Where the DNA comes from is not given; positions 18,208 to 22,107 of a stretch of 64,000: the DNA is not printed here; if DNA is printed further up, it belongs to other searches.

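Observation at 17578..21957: Giant protein joining a membrane helix bundle, an M23 peptidoglycan endopeptidase and repeated beta-rich modules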

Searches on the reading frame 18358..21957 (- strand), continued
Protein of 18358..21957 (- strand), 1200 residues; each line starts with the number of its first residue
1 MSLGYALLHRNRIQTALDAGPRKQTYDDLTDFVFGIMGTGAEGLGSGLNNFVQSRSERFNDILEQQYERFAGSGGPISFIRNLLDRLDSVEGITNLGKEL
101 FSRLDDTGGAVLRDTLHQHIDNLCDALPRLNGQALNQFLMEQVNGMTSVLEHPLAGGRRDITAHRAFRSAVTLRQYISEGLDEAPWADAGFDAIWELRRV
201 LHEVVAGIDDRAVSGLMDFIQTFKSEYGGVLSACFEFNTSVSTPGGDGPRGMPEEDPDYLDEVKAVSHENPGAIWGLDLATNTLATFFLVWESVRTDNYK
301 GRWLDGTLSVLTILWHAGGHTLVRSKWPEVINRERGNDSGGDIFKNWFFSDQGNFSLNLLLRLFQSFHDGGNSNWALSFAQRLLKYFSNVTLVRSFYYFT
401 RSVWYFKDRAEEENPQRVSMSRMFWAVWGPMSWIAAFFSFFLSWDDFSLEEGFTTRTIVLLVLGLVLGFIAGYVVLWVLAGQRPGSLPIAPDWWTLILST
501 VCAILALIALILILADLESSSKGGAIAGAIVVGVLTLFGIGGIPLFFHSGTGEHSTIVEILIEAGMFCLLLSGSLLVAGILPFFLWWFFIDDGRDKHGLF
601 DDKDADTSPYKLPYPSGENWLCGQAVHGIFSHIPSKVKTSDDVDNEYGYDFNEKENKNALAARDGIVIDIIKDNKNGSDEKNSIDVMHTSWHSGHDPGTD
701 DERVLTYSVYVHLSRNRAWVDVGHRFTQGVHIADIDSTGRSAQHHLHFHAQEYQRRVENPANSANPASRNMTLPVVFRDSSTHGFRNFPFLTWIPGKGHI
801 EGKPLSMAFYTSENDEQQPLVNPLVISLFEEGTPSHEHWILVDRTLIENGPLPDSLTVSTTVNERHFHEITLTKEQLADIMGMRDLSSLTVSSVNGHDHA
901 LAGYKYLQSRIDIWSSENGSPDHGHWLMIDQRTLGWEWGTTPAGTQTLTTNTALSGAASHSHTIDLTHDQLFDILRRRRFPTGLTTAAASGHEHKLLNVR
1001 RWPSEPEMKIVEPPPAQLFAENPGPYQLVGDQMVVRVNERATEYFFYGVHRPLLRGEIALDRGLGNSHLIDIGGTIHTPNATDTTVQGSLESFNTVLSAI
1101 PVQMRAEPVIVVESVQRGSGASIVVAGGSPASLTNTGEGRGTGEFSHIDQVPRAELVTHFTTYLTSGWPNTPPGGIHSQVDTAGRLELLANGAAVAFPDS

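Call 95: find_encoding_contigs(protein=P0048, flank=10000, max_places=3)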
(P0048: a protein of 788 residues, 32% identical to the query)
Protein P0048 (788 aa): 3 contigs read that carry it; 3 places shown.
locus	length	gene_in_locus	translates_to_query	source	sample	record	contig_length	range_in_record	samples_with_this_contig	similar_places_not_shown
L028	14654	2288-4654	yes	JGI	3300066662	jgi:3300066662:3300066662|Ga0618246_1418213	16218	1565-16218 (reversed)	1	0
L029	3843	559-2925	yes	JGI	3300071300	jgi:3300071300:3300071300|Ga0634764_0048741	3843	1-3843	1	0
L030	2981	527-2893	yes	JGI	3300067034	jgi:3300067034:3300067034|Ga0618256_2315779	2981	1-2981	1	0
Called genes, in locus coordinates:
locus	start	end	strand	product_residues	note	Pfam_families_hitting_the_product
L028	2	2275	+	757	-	?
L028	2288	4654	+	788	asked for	-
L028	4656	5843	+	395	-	-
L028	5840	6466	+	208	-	PF04717:Phage_base_V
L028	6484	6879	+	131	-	PF13665:Tox-PAAR-like (weak), PF05488:PAAR_motif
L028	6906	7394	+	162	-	PF10934:Sheath_initiator, PF04965:GPW_gp25 (weak)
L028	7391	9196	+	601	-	PF04865:Baseplate_J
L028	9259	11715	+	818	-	PF07494:Reg_prop (faint)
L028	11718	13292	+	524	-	-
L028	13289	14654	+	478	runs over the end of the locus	PF26095:CC_Bre1 (faint)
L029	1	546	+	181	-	?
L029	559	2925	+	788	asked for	-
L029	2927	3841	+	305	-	?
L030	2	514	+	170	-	?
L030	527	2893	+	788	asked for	-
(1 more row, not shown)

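Call 97: find_encoding_contigs(protein=P0052, flank=10000, max_places=3)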
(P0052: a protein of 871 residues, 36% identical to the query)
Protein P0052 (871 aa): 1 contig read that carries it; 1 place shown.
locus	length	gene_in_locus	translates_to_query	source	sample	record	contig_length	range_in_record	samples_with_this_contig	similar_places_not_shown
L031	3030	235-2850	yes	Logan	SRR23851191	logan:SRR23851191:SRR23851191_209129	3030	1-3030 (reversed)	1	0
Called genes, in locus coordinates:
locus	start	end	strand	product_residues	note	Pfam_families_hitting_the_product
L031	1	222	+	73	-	?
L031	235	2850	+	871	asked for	-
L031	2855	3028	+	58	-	?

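Call 100: find_encoding_contigs(protein=P0056, flank=10000, max_places=2)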
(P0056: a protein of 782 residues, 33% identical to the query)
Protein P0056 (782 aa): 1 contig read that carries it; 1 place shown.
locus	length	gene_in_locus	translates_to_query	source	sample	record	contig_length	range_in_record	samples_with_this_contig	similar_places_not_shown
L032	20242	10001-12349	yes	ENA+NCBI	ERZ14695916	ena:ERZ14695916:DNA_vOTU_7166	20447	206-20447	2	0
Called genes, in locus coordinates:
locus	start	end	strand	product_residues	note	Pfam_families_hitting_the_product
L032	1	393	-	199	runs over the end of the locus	?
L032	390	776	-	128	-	PF01068:DNA_ligase_A_M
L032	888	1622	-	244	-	PF23023:Anti-Pycsar_Apyc1, PF00753:Lactamase_B, PF12706:Lactamase_B_2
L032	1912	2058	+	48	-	-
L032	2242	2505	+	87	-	-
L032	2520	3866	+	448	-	PF04984:Phage_sheath_1 (weak), PF17482:Phage_sheath_1C (weak)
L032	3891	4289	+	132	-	-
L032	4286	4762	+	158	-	-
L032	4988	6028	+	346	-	-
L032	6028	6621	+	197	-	PF07157:DNA_circ_N (weak), PF19512:DUF6046 (weak)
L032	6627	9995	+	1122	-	PF04513:Baculo_PEP_C (faint)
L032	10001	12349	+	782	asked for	PF01551:Peptidase_M23 (faint)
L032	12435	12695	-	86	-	-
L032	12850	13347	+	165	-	-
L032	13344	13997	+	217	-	PF04717:Phage_base_V (weak)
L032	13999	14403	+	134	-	PF05488:PAAR_motif (weak)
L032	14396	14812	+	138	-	PF10934:Sheath_initiator (weak)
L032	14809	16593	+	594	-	PF04865:Baseplate_J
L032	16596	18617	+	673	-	-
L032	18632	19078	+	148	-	-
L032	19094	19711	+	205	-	-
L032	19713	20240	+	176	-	?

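Call 101: find_encoding_contigs(protein=P0090, flank=10000, max_places=2)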
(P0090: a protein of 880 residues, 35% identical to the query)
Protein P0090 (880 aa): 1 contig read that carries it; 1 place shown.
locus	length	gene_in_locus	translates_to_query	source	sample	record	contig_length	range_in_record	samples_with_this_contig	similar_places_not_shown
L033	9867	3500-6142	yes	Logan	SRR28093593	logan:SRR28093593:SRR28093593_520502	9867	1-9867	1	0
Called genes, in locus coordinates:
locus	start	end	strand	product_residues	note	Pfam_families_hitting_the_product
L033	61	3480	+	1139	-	PF04513:Baculo_PEP_C (faint)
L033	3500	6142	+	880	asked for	-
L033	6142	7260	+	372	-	PF05954:Phage_GPD (faint)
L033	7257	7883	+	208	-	PF04717:Phage_base_V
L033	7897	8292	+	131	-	PF13665:Tox-PAAR-like (faint), PF05488:PAAR_motif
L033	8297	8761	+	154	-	-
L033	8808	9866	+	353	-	?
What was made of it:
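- In L032 and L033 it sits between tube and hub (calls 100, 101). Its homologues sit in the tape-measure slot of tails, including one contig labelled a viral OTU (calls 95, 100, 101).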
